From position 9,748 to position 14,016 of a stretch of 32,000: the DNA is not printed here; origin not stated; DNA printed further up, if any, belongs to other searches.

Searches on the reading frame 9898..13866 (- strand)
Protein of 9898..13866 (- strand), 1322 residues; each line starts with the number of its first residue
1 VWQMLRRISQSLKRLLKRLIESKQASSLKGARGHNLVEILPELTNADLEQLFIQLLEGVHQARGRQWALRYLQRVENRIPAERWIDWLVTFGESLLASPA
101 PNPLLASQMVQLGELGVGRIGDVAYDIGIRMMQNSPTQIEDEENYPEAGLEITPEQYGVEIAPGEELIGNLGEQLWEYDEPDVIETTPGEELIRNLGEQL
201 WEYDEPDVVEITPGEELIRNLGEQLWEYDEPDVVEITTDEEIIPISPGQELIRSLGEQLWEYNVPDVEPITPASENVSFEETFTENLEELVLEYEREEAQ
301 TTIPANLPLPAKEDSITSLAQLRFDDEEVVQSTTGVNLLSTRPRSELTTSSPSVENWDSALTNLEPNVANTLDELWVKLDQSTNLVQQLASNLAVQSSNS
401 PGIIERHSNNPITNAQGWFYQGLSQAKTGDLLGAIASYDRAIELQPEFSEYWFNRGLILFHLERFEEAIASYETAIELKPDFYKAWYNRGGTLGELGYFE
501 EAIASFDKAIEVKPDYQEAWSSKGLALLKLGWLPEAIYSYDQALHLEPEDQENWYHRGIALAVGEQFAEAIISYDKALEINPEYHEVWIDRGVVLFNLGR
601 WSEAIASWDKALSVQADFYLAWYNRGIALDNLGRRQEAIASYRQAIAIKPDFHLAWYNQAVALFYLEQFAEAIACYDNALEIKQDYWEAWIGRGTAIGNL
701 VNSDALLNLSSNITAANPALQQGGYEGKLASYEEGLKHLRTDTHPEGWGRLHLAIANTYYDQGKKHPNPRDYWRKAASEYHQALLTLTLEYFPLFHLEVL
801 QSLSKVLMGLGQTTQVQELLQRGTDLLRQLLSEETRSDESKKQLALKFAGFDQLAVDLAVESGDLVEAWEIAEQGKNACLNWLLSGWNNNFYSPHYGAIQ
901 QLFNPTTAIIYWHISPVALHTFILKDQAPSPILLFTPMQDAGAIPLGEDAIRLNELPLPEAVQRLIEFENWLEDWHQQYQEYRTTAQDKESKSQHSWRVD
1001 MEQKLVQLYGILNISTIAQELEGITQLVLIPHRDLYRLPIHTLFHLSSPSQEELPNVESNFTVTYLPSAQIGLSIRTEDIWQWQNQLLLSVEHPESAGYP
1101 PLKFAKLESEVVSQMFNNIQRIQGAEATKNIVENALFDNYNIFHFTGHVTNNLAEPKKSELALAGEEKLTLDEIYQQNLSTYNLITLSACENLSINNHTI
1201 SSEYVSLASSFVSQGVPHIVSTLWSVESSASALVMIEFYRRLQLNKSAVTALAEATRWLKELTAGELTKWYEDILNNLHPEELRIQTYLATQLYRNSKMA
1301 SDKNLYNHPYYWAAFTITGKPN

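Call 4: search_protein_families(library=pfam, proteins=[window:9898-13866:-], max_evalue=1)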
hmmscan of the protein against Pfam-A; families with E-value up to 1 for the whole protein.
window:9898-13866:- (1322 aa): 25 families
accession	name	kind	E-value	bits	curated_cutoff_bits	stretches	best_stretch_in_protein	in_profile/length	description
PF00515.34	TPR_1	-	1.3e-61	202.5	27.8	8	450-482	2-34/34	Tetratricopeptide repeat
PF07719.23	TPR_2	-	2.6e-55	180.4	27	8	450-481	2-33/34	Tetratricopeptide repeat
PF13414.12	TPR_11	-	4.7e-49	164.2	26.8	8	456-497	1-42/42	TPR repeat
PF12770.12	CHAT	-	3.5e-41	142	24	1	1007-1319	6-288/289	CHAT domain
PF13181.12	TPR_8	-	1.5e-40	134.3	25.7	5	450-481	2-33/34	Tetratricopeptide repeat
PF13432.12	TPR_16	-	1.6e-37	128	32.7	5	421-481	3-63/65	Tetratricopeptide repeat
PF13431.12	TPR_17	-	5.7e-36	120.2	24.4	6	438-470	2-34/34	Tetratricopeptide repeat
PF13371.12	TPR_9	-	8.4e-23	80.6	35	6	430-481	10-61/73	Tetratricopeptide repeat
PF13428.12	TPR_14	-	9.6e-22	75.7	23.5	6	621-660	3-42/44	Tetratricopeptide repeat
PF14559.12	TPR_19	-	2.8e-19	69.6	25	5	462-521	4-63/68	Tetratricopeptide repeat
PF01239.28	PPTA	-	1.8e-17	62.3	29.5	1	465-494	1-30/32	Protein prenyltransferase alpha subunit repeat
PF13424.12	TPR_12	-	4e-16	59.4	30.1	4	587-649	5-75/77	Tetratricopeptide repeat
PF24575.1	TPR_Slam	-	7.8e-14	52.4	35.2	1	615-672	43-100/104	Surface lipoprotein assembly modifier, N-terminal TPR repeats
PF13174.12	TPR_6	-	2.2e-11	44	26.3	1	621-647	2-28/33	Tetratricopeptide repeat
PF23914.1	TPR_CcmH_CycH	-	7.4e-11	42.6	42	1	543-589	42-88/158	Cytochrome c-type biogenesis protein H TPR domain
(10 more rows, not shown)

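Call 11: search_protein_families(library=padloc, proteins=[window:9898-13866:-], max_evalue=0.01)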
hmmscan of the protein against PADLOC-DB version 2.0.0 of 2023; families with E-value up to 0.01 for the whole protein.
window:9898-13866:- (1322 aa): 3 families
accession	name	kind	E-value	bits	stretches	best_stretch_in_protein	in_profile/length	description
PDLC01171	TPR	-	4e-07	27.4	1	587-685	143-248/504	TPR repeats containing protein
PDLC03831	BovA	-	0.0015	15.2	1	1185-1302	547-660/720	-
PDLC01172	TPR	-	0.0092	12.8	0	457-483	92-118/448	TPR repeats containing protein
